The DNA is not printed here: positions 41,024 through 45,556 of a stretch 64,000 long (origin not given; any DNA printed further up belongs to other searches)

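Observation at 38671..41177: Complete MATalpha mating-type cassette (W-X-Yalpha-Z1-Z2) embedded between BUD5 and TAF2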

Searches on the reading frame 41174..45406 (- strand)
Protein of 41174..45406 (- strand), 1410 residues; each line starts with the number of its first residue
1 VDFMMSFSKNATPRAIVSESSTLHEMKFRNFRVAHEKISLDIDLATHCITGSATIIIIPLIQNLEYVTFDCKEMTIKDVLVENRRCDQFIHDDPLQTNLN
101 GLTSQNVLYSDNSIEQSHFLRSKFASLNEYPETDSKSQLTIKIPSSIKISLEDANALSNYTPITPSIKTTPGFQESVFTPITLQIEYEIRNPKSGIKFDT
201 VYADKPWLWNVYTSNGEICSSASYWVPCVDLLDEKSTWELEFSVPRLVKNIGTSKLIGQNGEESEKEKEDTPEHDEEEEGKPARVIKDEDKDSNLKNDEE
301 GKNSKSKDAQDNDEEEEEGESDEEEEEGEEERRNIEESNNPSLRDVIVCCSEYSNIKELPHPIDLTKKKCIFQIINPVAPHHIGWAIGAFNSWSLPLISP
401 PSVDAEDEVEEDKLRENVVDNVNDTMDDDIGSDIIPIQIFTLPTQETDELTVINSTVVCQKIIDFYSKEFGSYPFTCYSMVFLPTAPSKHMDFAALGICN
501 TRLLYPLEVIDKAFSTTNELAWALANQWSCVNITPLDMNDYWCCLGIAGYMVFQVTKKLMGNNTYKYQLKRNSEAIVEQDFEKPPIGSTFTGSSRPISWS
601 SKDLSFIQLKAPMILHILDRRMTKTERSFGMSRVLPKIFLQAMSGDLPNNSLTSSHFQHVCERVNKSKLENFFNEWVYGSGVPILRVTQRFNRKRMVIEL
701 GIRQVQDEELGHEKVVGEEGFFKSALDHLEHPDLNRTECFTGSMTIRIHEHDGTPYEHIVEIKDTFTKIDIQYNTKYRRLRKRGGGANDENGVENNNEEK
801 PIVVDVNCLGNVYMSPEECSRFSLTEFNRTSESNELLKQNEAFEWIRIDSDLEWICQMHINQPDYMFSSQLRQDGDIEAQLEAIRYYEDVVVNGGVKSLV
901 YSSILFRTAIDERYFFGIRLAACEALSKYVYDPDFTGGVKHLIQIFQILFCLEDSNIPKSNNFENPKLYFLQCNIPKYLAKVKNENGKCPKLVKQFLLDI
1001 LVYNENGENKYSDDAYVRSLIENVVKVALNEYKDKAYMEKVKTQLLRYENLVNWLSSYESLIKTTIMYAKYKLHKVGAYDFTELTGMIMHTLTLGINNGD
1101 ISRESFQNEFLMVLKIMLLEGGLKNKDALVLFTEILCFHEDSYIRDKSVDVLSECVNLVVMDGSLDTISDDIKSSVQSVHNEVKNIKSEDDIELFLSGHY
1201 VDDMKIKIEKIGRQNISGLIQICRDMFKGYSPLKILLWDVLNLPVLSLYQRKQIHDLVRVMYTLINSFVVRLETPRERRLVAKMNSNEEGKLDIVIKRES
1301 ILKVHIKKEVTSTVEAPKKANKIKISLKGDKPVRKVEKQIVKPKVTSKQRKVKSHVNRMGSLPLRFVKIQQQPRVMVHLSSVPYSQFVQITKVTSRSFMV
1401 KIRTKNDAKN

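Call 3: search_protein_families(library=pfam, proteins=[window:41174-45406:-])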
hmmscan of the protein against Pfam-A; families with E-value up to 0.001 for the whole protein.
window:41174-45406:- (1410 aa): 4 families
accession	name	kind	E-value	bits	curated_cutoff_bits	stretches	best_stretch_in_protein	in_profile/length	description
PF25316.1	TAF2_3rd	-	9e-35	120.1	27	1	680-863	1-120/120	TAF2 Ig-like domain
PF25577.1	TPR_TAF2_C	-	1.7e-26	93.3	27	1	864-1077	1-222/363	TAF2-like, TPR repeats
PF17900.6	Peptidase_M1_N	-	8.2e-05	23.2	25.8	0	179-245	84-150/186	Peptidase M1 N-terminal domain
PF01433.26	Peptidase_M1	-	0.00079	19.5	27.7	0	460-570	7-121/218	Peptidase family M1 domain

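Call 11: find_encoding_contigs(protein=window:41174-45397:-, flank=6000, max_places=10)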
Protein window:41174-45397:- (1407 aa): 23 contigs read that carry it; 7 places shown.
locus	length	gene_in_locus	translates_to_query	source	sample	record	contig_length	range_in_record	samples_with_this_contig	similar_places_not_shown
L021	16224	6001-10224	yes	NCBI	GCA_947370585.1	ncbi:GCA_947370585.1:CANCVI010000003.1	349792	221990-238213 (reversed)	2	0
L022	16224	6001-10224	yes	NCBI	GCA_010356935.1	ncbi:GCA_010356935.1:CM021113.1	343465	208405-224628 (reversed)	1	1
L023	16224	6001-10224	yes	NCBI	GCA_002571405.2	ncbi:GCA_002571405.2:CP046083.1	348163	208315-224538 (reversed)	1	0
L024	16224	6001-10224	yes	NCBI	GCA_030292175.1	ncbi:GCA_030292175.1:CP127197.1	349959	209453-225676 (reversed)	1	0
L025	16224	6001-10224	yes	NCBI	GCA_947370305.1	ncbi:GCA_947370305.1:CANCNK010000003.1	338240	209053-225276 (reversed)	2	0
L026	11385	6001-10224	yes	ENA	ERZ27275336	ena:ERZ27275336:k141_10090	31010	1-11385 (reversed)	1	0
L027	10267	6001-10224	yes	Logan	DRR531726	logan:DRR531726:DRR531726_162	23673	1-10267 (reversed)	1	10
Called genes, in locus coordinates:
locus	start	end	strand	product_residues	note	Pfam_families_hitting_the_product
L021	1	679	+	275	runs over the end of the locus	PF08241:Methyltransf_11, PF08242:Methyltransf_12, PF13649:Methyltransf_25, PF13847:Methyltransf_31 (weak), PF12589:WBS_methylT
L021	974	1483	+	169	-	PF01245:Ribosomal_L19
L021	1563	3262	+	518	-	PF00082:Peptidase_S8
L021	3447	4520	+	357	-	PF04080:Per1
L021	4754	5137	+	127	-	-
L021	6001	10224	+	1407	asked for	PF25316:TAF2_3rd, PF25577:TPR_TAF2_C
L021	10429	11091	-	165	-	PF00046:Homeodomain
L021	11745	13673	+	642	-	PF00617:RasGEF, PF00802:Glycoprotein_G (faint)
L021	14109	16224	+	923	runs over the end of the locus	PF03105:SPX, PF03600:CitMHS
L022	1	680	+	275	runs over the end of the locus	PF08241:Methyltransf_11, PF08242:Methyltransf_12, PF13649:Methyltransf_25, PF13847:Methyltransf_31 (weak), PF12589:WBS_methylT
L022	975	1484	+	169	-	PF01245:Ribosomal_L19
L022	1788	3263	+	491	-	PF00082:Peptidase_S8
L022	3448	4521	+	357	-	PF04080:Per1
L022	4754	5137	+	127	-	-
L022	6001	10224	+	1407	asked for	PF25316:TAF2_3rd, PF25577:TPR_TAF2_C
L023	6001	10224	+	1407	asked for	PF25316:TAF2_3rd, PF25577:TPR_TAF2_C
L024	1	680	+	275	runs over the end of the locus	PF08241:Methyltransf_11, PF08242:Methyltransf_12, PF13649:Methyltransf_25, PF13847:Methyltransf_31 (weak), PF12589:WBS_methylT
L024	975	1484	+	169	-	PF01245:Ribosomal_L19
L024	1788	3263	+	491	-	PF00082:Peptidase_S8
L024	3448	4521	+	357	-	PF04080:Per1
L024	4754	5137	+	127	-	-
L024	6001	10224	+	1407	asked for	PF25316:TAF2_3rd, PF25577:TPR_TAF2_C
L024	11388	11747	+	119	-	PF00046:Homeodomain, PF05920:Homeobox_KN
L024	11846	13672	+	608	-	PF00617:RasGEF, PF00802:Glycoprotein_G (faint)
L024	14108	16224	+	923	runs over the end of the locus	PF03105:SPX, PF03600:CitMHS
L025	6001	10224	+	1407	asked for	PF25316:TAF2_3rd, PF25577:TPR_TAF2_C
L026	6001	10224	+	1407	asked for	PF25316:TAF2_3rd, PF25577:TPR_TAF2_C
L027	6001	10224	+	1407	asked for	PF25316:TAF2_3rd, PF25577:TPR_TAF2_C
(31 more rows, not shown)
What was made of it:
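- MATa alleles: call 11.
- Tried and rejected: True MATa alleles were obtained through the TAF2 look-up (call 11).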
